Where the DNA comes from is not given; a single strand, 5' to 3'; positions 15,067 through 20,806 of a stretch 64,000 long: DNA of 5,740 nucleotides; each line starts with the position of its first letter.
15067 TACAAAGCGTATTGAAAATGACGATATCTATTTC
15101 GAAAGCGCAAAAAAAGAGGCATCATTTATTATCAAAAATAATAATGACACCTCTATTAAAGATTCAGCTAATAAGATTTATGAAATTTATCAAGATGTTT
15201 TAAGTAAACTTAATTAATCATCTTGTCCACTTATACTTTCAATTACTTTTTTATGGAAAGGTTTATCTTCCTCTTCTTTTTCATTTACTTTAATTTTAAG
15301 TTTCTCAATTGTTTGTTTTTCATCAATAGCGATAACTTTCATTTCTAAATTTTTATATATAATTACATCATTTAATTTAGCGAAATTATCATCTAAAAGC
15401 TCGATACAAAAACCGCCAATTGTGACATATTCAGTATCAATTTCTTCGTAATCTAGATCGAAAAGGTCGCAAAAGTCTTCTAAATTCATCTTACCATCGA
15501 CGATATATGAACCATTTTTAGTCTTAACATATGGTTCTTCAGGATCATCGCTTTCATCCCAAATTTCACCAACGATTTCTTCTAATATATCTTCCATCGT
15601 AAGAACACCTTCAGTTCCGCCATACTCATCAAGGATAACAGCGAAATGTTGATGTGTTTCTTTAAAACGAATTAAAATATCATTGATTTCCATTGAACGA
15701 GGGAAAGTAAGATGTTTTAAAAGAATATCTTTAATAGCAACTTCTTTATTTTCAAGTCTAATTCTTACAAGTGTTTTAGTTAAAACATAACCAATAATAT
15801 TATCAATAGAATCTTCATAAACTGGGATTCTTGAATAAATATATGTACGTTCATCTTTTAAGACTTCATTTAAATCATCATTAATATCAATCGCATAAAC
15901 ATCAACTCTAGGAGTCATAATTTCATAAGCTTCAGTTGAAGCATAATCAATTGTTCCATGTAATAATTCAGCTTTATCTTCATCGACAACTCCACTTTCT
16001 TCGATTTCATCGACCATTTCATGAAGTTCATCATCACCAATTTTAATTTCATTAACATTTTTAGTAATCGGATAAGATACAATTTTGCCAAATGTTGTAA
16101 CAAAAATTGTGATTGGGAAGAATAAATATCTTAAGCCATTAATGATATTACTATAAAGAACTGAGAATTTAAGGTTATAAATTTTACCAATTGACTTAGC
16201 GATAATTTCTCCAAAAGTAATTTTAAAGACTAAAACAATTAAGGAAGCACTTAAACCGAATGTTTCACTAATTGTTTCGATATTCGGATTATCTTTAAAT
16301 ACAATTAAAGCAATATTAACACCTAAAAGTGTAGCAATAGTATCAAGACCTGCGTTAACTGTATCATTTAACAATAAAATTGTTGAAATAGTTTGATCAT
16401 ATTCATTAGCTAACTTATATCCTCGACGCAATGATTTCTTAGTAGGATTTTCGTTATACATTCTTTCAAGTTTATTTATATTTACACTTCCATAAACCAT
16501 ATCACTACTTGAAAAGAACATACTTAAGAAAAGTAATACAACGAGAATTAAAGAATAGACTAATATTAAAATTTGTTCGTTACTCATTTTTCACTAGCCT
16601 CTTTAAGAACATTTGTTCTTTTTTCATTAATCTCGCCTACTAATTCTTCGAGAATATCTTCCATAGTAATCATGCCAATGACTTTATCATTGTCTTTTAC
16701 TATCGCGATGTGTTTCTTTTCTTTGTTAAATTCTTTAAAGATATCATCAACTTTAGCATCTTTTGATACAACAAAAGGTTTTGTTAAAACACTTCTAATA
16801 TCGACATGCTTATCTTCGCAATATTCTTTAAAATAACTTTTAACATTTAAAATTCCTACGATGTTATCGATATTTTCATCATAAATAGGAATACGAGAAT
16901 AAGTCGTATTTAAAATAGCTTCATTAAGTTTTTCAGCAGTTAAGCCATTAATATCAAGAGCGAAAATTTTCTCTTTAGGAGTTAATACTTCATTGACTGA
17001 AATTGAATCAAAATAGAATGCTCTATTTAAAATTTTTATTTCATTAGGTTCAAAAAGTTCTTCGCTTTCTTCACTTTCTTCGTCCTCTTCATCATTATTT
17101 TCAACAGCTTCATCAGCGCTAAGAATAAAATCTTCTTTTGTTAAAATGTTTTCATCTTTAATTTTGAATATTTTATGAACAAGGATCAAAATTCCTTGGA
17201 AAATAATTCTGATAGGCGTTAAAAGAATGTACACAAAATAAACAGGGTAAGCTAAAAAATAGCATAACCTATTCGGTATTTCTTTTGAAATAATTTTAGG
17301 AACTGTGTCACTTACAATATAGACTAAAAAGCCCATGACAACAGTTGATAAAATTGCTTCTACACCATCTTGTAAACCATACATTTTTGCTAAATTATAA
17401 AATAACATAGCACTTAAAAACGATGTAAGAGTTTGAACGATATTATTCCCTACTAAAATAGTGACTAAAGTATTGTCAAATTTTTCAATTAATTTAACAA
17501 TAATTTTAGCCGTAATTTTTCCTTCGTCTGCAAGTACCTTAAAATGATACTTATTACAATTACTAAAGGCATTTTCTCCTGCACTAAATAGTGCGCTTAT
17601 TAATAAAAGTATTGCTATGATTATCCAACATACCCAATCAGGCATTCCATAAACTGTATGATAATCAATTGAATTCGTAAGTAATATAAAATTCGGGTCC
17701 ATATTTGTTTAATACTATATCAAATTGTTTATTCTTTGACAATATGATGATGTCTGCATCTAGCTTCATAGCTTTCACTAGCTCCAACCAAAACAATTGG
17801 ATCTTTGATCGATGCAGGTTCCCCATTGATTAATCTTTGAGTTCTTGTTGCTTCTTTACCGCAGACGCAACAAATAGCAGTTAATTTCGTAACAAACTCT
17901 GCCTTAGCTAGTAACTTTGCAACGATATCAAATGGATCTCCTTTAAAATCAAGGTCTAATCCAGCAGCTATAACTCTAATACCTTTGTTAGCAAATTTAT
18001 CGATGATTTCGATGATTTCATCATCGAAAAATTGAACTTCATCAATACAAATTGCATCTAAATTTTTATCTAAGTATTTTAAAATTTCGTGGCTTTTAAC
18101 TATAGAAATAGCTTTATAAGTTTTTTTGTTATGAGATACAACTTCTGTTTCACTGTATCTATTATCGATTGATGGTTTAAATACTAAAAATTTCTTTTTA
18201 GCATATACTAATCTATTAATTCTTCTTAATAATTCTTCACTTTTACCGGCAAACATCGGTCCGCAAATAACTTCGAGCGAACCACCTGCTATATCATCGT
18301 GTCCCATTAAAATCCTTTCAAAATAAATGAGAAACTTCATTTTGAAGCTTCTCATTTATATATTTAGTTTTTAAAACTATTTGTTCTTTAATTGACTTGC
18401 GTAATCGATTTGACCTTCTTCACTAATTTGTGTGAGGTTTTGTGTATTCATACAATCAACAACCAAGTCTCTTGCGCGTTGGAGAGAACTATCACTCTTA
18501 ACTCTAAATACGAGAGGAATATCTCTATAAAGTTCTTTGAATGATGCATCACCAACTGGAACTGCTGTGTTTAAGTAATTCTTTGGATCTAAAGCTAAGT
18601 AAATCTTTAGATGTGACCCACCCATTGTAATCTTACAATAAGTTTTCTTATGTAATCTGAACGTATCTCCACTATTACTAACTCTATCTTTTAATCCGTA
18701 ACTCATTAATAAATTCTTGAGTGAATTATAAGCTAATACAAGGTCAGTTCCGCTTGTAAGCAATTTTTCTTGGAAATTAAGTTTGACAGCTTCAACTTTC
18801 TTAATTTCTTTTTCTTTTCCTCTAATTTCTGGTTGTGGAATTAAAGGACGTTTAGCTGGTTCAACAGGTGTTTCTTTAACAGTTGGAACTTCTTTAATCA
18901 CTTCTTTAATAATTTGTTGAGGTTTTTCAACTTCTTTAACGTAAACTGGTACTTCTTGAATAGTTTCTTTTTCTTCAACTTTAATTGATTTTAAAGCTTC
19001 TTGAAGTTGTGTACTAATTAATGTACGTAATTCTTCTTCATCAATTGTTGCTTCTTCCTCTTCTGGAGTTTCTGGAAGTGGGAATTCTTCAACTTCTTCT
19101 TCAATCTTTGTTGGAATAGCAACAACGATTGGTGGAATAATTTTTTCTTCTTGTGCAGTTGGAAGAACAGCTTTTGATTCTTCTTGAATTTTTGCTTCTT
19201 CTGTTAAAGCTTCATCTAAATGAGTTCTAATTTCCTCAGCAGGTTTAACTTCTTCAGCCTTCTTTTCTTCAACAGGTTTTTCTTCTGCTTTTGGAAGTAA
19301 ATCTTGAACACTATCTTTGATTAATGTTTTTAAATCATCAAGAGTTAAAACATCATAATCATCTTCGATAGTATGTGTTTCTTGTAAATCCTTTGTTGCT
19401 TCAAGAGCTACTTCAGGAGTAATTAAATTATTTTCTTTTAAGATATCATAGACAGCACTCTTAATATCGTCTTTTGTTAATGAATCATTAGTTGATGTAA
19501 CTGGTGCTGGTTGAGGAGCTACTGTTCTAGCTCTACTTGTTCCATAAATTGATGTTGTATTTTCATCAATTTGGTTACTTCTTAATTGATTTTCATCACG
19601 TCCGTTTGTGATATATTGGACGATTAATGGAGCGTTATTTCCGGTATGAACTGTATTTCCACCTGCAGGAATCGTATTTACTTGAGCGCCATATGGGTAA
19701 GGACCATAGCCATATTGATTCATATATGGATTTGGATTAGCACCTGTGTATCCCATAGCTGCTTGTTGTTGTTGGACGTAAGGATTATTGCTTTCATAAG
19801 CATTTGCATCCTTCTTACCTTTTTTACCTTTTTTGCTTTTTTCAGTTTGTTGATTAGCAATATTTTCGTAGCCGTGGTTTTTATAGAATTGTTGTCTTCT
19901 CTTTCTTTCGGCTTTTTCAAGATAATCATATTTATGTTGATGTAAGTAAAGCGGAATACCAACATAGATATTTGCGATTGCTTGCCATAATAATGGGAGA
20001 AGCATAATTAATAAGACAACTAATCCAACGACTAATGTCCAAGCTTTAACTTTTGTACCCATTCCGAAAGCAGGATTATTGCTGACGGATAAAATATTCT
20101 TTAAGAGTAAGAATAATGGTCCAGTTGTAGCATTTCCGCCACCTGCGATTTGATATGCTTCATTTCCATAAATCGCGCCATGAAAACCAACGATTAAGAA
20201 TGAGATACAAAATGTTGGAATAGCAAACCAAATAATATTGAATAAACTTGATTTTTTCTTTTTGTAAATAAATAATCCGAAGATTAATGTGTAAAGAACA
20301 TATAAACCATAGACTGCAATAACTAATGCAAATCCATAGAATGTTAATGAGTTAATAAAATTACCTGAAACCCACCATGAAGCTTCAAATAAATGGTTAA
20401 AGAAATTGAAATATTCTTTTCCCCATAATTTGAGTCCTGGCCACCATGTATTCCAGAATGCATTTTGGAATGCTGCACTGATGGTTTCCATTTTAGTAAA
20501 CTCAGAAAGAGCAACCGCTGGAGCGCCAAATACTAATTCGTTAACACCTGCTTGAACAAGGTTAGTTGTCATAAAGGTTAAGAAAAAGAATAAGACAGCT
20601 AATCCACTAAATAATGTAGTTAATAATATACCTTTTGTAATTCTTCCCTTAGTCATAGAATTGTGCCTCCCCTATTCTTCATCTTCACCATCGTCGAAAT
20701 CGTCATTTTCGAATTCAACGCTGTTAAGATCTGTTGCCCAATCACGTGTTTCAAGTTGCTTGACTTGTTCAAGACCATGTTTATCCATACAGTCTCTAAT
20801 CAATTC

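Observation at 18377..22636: Tandem pair of very large paralogous membrane proteins sharing an unassigned C-terminal domain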

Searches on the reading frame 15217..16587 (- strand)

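Call 26: search_protein_families(library=pfam, proteins=[window:15217-16587:-], max_evalue=0.0001)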
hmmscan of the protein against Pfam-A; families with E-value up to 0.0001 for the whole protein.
window:15217-16587:- (457 aa): 3 families
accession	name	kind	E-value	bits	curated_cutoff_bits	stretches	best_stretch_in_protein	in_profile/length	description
PF01595.25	CNNM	-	1e-26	94.2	28.4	1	13-204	1-180/181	Cyclin M transmembrane N-terminal domain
PF03471.22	CorC_HlyC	-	1e-13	51.5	27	1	355-435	2-80/81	Transporter associated domain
PF00571.33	CBS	-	1.3e-09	38.7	24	1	285-339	1-56/57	CBS domain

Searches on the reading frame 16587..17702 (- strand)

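Call 26: search_protein_families(library=pfam, proteins=[window:16587-17702:-], max_evalue=0.0001)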
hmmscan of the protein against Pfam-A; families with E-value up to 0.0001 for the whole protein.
window:16587-17702:- (372 aa): 2 families
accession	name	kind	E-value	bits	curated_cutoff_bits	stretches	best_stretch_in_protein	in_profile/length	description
PF01595.25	CNNM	-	3.7e-32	111.9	28.4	1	27-204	1-176/181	Cyclin M transmembrane N-terminal domain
PF00571.33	CBS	-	7.1e-13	49.1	24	1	303-355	2-56/57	CBS domain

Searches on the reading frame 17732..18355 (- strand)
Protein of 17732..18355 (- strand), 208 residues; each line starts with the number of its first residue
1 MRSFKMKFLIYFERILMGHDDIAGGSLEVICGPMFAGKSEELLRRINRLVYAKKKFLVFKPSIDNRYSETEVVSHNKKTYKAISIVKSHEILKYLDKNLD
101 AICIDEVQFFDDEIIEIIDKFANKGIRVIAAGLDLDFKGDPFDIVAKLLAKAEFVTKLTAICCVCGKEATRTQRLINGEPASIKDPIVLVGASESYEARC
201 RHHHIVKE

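Call 4: search_protein_families(library=pfam, proteins=[window:17732-18355:-], max_evalue=1)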
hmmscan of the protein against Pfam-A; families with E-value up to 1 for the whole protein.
window:17732-18355:- (208 aa): 6 families
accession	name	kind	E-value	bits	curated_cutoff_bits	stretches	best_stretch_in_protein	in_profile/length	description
PF00265.24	TK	-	3.4e-56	190.3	20.6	1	25-204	1-176/176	Thymidine kinase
PF25199.1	nSTAND_NTPase5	-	0.00023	21.4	34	1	24-134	40-134/145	Novel STAND NTPase 5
PF08282.18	Hydrolase_3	-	0.0074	16.5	20.9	1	60-128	123-192/255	haloacid dehalogenase-like hydrolase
PF13173.12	AAA_14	-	0.05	14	27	1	29-132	6-97/129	AAA domain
PF00580.27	UvrD-helicase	-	0.092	12.8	23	1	54-132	167-246/271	UvrD/REP helicase N-terminal domain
PF13401.12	AAA_22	-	0.098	13.4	27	1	91-132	75-122/130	AAA domain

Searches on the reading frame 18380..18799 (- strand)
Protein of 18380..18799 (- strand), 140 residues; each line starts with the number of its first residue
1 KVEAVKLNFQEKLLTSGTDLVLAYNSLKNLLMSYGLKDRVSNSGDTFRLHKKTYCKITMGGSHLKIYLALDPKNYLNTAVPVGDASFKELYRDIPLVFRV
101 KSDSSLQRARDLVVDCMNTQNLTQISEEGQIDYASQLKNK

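Call 6: search_solved_structures(query=window:18380-18799:-, max_evalue=10)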
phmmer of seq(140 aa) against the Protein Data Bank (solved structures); distinct sequences matched with E-value up to 10: 2.
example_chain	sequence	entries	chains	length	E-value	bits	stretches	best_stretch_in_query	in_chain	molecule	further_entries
6gap_A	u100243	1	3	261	0.32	14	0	30-71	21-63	Outer capsid protein sigma-1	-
9eys_F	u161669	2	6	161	0.72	12.9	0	67-101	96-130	Photosystem I reaction center subunit III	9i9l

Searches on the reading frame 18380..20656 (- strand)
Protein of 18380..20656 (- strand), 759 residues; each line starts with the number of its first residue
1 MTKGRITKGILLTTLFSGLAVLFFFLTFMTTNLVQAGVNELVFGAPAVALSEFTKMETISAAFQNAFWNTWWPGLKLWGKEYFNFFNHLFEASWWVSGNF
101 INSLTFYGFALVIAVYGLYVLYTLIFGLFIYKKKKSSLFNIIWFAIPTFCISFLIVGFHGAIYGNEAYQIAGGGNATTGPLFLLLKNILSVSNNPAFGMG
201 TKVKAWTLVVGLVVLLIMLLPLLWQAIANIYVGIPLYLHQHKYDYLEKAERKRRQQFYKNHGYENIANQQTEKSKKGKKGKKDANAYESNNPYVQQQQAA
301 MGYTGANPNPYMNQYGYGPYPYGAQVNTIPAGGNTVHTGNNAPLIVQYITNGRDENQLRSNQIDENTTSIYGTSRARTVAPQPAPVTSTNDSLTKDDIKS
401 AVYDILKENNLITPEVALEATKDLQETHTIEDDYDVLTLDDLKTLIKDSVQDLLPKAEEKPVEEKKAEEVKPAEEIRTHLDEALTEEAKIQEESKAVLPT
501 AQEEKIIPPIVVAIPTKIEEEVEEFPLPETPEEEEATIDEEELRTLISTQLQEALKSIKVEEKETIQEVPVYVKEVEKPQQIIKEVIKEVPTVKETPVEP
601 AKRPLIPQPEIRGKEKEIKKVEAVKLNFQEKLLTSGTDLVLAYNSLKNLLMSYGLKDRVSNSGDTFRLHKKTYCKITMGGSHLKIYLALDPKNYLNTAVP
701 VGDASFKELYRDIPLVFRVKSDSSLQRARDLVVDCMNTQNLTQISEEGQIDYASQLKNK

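Call 4: search_protein_families(library=pfam, proteins=[window:18380-20656:-], max_evalue=1)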
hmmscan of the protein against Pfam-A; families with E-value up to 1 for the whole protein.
window:18380-20656:- (759 aa): 3 families
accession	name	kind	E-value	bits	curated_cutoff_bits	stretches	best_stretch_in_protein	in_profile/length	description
PF18008.6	Bac_RepA_C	-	0.018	15.9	25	1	534-573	43-82/95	Replication initiator protein A C-terminal domain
PF14828.11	Amnionless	-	0.3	10.3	30.4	1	207-282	348-425/442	Amnionless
PF15105.11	TMEM61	-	0.98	9.6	30.1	0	500-547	103-148/189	TMEM61 protein family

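Call 5: search_protein_families(library=ncbifam, proteins=[window:18380-20656:-], max_evalue=1)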
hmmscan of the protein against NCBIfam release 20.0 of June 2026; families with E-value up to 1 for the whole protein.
window:18380-20656:- (759 aa): 0 families

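Call 66: search_protein_families(library=padloc, proteins=[window:18380-20656:-], max_evalue=0.01)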
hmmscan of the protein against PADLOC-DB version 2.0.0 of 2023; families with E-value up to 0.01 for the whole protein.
window:18380-20656:- (759 aa): 0 families
